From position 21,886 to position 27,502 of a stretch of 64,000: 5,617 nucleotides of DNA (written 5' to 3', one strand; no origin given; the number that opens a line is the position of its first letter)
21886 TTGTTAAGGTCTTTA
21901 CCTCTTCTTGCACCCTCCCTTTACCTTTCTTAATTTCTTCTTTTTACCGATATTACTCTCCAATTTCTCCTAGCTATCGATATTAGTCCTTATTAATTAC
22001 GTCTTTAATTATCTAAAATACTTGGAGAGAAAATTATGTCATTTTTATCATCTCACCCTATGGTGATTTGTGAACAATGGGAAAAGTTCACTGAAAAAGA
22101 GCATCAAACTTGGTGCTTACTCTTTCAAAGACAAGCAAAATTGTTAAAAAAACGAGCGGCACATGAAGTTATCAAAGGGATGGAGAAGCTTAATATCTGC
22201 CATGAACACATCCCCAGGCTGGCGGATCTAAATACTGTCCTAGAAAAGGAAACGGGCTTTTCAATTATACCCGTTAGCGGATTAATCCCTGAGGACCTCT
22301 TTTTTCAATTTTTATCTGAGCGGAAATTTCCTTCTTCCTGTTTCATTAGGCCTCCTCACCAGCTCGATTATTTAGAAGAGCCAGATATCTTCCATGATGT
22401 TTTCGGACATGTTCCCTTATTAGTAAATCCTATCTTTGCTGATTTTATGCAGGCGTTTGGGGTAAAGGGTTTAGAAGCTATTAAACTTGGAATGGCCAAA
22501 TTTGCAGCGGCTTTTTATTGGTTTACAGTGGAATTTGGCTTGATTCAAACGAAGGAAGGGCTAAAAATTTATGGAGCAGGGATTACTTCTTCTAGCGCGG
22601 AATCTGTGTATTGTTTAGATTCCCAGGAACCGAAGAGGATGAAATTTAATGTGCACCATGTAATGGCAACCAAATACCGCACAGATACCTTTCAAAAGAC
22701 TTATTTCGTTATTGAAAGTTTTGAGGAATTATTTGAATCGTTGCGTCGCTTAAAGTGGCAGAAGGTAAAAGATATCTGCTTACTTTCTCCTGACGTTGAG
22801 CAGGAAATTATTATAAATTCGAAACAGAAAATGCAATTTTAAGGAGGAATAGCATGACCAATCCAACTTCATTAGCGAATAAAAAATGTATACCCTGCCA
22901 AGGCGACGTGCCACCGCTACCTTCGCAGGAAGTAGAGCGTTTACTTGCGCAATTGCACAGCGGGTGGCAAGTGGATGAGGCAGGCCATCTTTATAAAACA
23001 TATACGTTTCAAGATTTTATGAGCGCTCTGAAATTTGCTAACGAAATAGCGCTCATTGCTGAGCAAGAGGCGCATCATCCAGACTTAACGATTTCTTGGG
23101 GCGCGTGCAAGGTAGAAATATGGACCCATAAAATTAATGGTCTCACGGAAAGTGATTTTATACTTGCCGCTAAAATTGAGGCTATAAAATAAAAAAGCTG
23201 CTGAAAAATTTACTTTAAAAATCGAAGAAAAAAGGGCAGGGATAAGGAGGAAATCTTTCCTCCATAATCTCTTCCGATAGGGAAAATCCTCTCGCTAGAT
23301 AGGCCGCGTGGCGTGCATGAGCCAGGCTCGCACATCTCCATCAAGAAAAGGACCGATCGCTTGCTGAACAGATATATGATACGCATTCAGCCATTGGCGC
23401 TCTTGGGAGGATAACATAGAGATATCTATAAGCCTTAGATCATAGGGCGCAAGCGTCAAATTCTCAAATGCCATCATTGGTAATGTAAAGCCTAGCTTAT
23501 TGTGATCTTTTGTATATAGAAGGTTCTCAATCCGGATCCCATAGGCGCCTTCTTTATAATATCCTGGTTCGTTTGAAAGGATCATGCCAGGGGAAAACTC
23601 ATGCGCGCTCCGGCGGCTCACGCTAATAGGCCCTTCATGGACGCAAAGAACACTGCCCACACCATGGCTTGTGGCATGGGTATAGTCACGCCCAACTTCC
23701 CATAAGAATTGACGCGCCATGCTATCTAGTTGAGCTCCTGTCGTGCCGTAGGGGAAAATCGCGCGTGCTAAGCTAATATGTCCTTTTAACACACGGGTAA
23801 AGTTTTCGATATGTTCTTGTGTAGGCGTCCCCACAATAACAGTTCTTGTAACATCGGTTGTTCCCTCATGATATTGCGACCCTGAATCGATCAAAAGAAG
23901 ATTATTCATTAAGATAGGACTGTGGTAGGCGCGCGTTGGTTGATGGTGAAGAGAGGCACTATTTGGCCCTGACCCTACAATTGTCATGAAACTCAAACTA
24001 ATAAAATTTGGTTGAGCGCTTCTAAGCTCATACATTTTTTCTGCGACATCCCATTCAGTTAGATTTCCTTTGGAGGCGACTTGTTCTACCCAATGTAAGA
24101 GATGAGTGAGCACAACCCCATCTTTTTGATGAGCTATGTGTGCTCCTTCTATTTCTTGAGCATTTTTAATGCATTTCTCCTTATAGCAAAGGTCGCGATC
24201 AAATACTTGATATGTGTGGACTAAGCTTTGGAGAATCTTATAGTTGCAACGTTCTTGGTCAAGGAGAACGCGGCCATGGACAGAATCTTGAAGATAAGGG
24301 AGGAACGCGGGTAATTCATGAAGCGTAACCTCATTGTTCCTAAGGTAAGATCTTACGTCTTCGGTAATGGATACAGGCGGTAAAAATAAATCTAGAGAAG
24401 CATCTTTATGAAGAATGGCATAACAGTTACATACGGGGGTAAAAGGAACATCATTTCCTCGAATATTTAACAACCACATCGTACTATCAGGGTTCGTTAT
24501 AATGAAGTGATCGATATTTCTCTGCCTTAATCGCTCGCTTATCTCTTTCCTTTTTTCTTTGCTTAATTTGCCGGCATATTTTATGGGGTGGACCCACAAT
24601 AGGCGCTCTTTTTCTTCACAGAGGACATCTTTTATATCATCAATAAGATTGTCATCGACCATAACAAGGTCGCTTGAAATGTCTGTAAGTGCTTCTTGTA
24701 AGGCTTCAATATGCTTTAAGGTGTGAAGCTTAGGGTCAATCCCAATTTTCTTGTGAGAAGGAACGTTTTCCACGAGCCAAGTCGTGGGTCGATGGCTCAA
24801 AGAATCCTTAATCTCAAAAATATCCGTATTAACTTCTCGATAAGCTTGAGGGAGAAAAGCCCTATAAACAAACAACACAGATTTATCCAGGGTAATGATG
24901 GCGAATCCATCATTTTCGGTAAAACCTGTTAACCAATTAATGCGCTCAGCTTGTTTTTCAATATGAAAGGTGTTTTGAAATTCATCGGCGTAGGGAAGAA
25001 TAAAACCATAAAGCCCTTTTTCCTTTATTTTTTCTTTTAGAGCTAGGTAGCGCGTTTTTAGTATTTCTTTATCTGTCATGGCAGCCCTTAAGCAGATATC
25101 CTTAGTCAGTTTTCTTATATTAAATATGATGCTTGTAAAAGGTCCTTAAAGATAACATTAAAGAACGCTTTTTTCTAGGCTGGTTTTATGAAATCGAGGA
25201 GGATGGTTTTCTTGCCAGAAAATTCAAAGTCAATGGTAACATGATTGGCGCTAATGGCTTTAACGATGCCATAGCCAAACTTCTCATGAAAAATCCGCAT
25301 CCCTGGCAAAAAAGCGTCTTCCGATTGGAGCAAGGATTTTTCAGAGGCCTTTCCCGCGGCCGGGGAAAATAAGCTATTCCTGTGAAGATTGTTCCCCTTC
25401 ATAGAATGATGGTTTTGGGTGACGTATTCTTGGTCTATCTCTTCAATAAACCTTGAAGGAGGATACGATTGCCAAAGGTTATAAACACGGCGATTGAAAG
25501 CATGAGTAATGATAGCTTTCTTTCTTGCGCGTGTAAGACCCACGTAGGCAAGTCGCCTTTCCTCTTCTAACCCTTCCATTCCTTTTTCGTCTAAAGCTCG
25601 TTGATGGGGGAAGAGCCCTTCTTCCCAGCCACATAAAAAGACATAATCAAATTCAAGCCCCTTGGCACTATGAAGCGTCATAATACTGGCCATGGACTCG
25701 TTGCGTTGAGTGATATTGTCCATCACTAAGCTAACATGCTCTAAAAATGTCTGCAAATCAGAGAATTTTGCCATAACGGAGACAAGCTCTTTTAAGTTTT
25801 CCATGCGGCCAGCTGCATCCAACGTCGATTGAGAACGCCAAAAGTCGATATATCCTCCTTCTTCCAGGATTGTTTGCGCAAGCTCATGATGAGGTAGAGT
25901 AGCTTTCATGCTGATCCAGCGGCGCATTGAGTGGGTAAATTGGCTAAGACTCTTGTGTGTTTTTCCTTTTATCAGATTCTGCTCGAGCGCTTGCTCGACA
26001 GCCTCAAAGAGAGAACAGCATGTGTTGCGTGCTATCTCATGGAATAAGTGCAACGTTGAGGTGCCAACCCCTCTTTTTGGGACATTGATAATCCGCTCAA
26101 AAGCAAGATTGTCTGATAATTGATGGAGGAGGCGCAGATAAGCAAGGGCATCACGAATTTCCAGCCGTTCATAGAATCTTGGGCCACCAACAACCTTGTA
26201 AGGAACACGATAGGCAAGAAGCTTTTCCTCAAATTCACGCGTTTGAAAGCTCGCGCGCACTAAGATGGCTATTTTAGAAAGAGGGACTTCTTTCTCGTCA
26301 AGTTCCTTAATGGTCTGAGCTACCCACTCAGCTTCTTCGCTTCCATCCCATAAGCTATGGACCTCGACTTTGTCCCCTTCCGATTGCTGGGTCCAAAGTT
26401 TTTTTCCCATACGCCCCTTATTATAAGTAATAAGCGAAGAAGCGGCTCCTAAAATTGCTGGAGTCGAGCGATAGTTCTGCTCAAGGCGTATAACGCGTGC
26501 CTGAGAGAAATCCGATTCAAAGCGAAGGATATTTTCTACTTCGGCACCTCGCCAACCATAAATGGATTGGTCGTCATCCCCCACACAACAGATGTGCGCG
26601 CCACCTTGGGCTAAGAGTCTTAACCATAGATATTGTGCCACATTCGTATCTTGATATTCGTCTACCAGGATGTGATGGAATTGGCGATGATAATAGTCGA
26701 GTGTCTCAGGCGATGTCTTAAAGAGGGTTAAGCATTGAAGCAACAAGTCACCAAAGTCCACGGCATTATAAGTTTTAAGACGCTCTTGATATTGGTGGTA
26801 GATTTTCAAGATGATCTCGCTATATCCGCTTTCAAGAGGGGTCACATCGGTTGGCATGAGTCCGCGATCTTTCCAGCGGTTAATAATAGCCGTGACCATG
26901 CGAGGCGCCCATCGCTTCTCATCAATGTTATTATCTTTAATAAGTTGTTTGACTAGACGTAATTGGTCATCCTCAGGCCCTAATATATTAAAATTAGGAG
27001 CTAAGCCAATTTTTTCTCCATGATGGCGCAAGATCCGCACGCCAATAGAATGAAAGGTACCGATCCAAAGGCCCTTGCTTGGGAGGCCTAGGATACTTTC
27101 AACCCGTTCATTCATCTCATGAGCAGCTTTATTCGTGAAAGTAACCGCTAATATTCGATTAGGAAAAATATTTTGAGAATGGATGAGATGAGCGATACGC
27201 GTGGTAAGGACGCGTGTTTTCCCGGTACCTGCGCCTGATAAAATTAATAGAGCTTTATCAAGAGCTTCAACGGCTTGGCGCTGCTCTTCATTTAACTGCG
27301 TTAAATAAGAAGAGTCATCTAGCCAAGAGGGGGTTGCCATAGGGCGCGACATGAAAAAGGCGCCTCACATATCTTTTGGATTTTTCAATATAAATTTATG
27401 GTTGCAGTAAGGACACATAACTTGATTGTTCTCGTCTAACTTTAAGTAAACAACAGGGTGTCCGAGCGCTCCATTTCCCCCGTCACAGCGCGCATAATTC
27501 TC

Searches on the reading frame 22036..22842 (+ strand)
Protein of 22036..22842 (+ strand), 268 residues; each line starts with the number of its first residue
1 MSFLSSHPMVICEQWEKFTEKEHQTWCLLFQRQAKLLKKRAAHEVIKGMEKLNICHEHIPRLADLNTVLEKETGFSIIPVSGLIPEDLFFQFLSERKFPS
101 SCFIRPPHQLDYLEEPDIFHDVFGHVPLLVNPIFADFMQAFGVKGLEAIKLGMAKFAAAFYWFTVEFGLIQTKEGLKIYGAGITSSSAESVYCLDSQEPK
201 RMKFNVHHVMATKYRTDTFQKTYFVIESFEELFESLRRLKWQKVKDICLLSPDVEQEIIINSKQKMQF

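Call 66: search_protein_families(library=pfam, proteins=[window:22036-22842:+], max_evalue=0.001)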
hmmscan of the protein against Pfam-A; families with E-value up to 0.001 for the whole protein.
window:22036-22842:+ (268 aa): 1 family
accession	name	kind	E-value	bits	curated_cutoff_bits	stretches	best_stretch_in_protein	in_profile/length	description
PF00351.26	Biopterin_H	-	1.6e-50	172.4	22.7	1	17-240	60-285/331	Biopterin-dependent aromatic amino acid hydroxylase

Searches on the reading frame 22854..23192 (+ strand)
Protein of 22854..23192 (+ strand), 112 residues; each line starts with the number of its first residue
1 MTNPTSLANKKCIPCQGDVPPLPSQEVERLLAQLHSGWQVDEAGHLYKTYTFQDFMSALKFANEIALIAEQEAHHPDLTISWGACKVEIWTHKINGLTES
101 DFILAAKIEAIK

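Call 66: search_protein_families(library=pfam, proteins=[window:22854-23192:+], max_evalue=0.001)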
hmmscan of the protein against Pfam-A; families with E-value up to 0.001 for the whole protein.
window:22854-23192:+ (112 aa): 1 family
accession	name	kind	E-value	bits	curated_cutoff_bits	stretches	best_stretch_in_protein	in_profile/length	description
PF01329.24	Pterin_4a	-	1.9e-31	108.5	26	1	21-111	2-91/91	Pterin 4 alpha carbinolamine dehydratase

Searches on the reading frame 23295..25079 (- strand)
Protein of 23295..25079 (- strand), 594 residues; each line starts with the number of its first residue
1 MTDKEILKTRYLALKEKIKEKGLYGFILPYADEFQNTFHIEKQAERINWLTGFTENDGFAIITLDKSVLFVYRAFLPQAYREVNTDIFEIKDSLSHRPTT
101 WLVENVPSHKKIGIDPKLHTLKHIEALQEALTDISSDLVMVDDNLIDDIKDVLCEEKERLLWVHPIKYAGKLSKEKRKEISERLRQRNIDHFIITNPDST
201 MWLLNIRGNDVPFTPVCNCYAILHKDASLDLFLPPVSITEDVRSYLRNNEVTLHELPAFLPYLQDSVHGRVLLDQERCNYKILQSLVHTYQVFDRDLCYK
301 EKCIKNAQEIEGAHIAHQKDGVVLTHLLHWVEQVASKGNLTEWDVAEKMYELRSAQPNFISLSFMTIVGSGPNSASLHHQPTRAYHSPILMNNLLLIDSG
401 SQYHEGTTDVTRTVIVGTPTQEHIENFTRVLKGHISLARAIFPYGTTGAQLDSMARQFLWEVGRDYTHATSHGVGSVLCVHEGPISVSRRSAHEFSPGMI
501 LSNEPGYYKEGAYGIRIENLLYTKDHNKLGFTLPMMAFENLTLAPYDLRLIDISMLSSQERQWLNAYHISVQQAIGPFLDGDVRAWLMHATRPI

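Call 95: search_protein_families(library=pfam, proteins=[window:23295-25079:-], max_evalue=0.00001)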
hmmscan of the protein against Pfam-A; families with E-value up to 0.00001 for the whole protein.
window:23295-25079:- (594 aa): 4 families
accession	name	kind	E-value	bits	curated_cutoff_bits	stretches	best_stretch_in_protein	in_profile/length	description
PF00557.29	Peptidase_M24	-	2.1e-46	158.8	23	1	315-523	5-206/208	Metallopeptidase family M24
PF16189.11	Creatinase_N_2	-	1.3e-36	126.5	29.7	1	159-309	8-161/161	Creatinase/Prolidase N-terminal domain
PF16188.10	Peptidase_M24_C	-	1.1e-23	83.4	28.9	1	535-594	2-63/63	C-terminal region of peptidase_M24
PF01321.24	Creatinase_N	-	3e-16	60.6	22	1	12-134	3-113/128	Creatinase/Prolidase N-terminal domain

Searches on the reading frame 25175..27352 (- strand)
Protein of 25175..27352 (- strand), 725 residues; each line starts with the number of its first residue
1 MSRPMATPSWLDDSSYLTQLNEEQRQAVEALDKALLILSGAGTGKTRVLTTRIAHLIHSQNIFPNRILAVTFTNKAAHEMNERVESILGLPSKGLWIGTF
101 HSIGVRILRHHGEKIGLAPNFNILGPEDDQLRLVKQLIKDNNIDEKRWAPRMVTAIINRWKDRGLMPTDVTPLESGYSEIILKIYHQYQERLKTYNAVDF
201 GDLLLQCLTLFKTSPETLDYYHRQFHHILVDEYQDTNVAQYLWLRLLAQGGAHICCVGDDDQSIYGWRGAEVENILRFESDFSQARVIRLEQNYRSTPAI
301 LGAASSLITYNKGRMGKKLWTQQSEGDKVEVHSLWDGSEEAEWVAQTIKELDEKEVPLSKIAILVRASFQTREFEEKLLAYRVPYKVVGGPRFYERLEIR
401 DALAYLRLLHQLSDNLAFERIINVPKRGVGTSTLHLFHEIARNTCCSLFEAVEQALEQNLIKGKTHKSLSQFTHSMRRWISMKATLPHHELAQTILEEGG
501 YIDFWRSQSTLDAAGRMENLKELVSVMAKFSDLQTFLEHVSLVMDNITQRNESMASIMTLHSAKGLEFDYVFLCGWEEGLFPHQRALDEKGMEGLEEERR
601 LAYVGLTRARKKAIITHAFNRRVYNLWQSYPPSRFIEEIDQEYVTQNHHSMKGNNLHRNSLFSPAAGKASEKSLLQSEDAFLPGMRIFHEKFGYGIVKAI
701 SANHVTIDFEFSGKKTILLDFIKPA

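Call 95: search_protein_families(library=pfam, proteins=[window:25175-27352:-], max_evalue=0.00001)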
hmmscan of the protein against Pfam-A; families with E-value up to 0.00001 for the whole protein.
window:25175-27352:- (725 aa): 5 families
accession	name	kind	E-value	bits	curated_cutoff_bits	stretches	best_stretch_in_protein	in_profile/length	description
PF00580.27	UvrD-helicase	-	8.3e-93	311.4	23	1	20-282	1-270/271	UvrD/REP helicase N-terminal domain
PF13361.12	UvrD_C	-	2.6e-69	234.7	25.6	1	288-617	1-347/350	UvrD-like helicase C-terminal domain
PF13245.12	AAA_19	-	1.5e-23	83.9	25.1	1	24-266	1-132/134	AAA domain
PF13604.12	AAA_30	-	3.9e-09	37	27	0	19-84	1-66/191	AAA domain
PF13538.12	UvrD_C_2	-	4.7e-09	36.4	27.4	0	595-615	31-51/52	UvrD-like helicase C-terminal domain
